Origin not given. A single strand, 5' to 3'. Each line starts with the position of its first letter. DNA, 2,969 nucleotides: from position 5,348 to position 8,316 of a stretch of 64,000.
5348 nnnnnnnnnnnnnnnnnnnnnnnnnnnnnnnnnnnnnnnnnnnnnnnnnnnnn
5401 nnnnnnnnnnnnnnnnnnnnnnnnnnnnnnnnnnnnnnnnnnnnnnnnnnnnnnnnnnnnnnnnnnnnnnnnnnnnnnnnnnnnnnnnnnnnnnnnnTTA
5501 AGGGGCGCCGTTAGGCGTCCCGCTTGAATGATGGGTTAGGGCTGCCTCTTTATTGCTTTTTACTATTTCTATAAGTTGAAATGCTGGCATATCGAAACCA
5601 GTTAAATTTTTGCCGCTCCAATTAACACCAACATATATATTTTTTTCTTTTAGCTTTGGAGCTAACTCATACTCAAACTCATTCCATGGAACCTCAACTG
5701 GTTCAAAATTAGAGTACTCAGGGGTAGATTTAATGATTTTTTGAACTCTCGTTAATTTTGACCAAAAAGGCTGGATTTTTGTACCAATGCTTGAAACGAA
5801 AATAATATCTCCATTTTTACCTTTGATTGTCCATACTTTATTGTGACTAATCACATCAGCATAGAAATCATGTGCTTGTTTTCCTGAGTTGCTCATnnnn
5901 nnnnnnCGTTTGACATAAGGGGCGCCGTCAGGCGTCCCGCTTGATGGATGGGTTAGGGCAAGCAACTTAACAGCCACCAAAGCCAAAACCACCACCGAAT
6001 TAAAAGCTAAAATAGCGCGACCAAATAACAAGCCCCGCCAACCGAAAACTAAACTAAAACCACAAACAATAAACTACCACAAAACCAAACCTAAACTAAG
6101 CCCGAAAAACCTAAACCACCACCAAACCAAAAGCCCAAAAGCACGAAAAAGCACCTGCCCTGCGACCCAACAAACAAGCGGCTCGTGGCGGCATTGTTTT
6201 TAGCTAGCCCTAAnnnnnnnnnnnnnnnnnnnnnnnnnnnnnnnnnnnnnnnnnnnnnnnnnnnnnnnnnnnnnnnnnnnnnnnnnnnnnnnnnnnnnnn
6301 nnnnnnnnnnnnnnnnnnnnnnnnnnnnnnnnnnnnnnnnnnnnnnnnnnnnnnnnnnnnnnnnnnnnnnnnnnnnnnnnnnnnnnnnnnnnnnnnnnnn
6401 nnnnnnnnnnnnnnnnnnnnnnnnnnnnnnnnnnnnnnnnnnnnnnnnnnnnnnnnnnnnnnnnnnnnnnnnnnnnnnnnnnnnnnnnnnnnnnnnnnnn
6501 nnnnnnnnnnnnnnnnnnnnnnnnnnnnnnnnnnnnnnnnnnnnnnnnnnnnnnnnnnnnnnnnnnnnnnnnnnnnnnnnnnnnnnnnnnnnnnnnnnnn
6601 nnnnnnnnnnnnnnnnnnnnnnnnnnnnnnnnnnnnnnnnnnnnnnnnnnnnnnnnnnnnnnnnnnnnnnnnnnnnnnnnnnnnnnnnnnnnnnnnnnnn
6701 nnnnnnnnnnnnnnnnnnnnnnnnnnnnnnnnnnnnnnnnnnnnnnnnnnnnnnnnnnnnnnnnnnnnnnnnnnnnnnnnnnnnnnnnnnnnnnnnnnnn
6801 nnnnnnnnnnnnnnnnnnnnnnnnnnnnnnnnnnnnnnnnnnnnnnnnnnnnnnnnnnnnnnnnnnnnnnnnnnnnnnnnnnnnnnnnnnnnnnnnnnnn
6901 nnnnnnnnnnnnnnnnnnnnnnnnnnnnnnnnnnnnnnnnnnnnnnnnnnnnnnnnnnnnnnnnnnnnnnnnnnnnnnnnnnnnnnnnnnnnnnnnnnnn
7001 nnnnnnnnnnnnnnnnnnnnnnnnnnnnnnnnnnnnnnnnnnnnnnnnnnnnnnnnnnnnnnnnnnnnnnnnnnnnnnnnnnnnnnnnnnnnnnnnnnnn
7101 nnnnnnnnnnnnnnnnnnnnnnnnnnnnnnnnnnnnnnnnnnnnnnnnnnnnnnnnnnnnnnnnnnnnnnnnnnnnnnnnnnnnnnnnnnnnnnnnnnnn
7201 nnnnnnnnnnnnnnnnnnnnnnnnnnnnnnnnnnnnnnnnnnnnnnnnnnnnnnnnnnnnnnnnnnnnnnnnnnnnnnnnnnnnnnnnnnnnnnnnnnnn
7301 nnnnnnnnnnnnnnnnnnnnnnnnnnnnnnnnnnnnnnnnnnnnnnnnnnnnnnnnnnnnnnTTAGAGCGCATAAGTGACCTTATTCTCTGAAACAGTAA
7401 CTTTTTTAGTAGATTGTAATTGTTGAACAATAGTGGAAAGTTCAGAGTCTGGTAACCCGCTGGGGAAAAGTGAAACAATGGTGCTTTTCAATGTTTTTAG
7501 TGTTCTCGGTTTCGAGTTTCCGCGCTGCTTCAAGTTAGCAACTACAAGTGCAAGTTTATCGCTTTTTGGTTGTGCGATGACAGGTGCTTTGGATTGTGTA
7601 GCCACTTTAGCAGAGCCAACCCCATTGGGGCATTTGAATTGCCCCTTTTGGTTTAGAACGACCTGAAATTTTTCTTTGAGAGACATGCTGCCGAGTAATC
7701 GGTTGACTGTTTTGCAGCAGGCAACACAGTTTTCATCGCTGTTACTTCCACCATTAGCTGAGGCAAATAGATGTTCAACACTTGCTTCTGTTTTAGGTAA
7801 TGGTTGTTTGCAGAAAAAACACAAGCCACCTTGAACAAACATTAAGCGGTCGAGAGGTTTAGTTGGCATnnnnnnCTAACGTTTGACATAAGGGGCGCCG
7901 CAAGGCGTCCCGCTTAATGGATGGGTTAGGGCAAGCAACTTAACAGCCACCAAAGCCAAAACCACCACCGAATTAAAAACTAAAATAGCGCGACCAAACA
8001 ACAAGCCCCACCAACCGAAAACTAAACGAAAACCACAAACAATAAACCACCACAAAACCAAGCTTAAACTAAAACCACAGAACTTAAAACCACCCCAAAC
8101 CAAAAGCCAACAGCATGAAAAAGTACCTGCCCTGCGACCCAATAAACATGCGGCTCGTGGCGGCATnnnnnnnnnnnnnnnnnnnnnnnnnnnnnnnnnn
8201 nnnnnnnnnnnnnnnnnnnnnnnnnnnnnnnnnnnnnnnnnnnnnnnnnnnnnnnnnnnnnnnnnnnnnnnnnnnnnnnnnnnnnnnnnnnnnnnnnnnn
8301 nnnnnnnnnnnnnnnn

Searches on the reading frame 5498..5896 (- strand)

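Call 8: search_protein_families(library=pfam, proteins=[window:5498-5896:-])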
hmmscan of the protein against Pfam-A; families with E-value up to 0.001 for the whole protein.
window:5498-5896:- (132 aa): 1 family
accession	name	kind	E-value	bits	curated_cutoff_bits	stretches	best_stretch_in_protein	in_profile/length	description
PF11042.13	DUF2750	-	8.5e-16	58.3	27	1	9-110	2-100/102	Protein of unknown function (DUF2750)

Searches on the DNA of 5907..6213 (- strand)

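Call 78: search_dna_similar(query=window:5907-6213:-, collection=plasmids, mode=distant, max_rows=10)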
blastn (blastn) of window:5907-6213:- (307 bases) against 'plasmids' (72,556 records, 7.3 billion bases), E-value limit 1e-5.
No match.

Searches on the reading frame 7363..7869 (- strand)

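Call 58: search_protein_families(library=pfam, proteins=[window:7363-7869:-], max_evalue=0.001)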
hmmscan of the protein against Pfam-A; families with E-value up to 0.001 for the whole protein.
window:7363-7869:- (168 aa): 1 family
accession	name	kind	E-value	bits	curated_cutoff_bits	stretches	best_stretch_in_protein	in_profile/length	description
PF14279.12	HNH_5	-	1.6e-07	31.6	27.5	1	17-61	1-45/56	HNH endonuclease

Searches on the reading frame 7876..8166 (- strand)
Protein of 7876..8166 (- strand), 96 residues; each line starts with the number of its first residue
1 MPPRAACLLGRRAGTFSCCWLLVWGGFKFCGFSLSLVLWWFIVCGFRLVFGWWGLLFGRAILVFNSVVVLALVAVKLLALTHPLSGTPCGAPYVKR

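Call 15: find_homologous_proteins(query=window:7876-8166:-, max_evalue=0.001)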
Query window:7876-8166:- (96 aa): 5 proteins with E <= 0.001 among 13 candidates.
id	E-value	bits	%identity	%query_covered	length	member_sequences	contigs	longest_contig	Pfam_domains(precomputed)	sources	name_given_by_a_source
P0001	7.4e-41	157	81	100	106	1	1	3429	-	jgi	jgi:hypothetical protein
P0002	2.3e-32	129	74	100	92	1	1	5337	-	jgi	jgi:hypothetical protein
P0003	6.9e-30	121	84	78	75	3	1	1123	-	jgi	jgi:predicted PurR-regulated permease PerM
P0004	1.9e-28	117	95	61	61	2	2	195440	-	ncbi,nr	ncbi:MAG: hypothetical protein HOP06_09915 [Methylotenera sp.]|nr:hypothetical protein [Methylotener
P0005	5.5e-14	70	79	54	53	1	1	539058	-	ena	-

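Call 17: find_encoding_contigs(protein=P0004, flank=10000, max_places=4)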
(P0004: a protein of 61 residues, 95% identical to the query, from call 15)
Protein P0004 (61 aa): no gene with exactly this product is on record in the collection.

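Call 18: find_encoding_contigs(protein=P0005, flank=10000, max_places=4)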
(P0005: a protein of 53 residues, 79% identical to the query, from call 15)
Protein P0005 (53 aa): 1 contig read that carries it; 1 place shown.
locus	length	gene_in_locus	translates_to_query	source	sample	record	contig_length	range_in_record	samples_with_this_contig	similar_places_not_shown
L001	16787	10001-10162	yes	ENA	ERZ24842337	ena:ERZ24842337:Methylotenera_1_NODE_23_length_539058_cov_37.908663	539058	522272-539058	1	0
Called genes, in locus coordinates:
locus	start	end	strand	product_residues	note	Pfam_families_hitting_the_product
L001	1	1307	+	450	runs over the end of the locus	PF00209:SNF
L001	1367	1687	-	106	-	PF00034:Cytochrom_C, PF13442:Cytochrome_CBB3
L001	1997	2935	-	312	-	PF01263:Aldose_epim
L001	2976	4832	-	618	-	PF00920:ILVD_EDD_N, PF24877:ILV_EDD_C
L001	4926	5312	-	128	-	PF02661:Fic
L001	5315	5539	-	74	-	PF04014:MazE_antitoxin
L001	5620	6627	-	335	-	PF13495:Phage_int_SAM_4, PF00589:Phage_integrase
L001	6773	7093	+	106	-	-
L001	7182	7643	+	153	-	-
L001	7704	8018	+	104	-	-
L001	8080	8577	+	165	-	-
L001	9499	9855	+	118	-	-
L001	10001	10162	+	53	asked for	-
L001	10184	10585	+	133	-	-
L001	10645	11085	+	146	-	-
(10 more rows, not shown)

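Call 19: find_encoding_contigs(protein=P0001, flank=10000, max_places=4)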
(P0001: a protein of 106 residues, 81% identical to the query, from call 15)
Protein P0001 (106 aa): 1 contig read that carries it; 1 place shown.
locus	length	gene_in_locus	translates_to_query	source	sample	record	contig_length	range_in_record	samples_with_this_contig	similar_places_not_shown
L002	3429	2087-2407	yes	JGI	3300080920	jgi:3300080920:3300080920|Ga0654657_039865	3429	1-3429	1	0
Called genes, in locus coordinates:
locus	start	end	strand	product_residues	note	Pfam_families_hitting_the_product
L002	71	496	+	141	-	PF07007:LprI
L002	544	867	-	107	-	-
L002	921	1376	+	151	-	-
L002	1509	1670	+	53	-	-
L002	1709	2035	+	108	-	-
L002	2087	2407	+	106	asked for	-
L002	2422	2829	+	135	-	-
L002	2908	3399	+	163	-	-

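Call 20: find_encoding_contigs(protein=P0002, flank=10000, max_places=4)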
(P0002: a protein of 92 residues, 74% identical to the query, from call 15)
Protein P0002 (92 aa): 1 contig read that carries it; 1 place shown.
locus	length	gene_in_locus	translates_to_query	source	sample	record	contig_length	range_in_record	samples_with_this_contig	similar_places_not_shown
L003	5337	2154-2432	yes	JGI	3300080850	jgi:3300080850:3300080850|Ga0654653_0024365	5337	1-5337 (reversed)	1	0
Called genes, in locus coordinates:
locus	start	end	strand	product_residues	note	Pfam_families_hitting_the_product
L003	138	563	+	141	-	PF07007:LprI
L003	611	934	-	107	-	-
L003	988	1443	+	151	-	-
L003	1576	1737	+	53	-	-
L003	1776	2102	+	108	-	-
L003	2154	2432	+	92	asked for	-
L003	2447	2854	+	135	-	-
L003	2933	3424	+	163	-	-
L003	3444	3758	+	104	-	-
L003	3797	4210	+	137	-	-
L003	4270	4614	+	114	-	-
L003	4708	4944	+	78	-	-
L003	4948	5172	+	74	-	-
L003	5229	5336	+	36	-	?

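Call 21: find_encoding_contigs(protein=P0003, flank=10000, max_places=4)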
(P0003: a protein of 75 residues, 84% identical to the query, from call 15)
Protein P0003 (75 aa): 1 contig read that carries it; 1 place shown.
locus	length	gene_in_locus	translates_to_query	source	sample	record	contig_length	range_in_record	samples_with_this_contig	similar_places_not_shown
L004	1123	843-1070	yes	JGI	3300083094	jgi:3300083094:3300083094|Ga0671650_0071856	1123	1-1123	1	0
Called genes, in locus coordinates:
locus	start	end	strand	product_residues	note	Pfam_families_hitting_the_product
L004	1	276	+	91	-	?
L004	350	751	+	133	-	-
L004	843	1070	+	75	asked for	-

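Call 59: search_protein_families(library=pfam, proteins=[window:7876-8166:-, P0001], max_evalue=1)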
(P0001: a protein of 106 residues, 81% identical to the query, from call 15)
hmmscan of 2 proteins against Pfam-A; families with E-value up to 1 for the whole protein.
window:7876-8166:- (96 aa): 0 families

P0001 (106 aa): 0 families

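Call 67: search_protein_representatives(protein=window:7876-8166:-)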
Query: 96 residues. Proteins with E-value up to 0.001 (for the whole library): 3; up to 1e-10: 3; up to 1e-30: 2. The best 3 are listed.
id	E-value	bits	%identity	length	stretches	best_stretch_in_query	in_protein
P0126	5.7e-45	168.1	31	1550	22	8-69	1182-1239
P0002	7.3e-33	129.2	84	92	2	40-96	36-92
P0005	1.8e-14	70.0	79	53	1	41-92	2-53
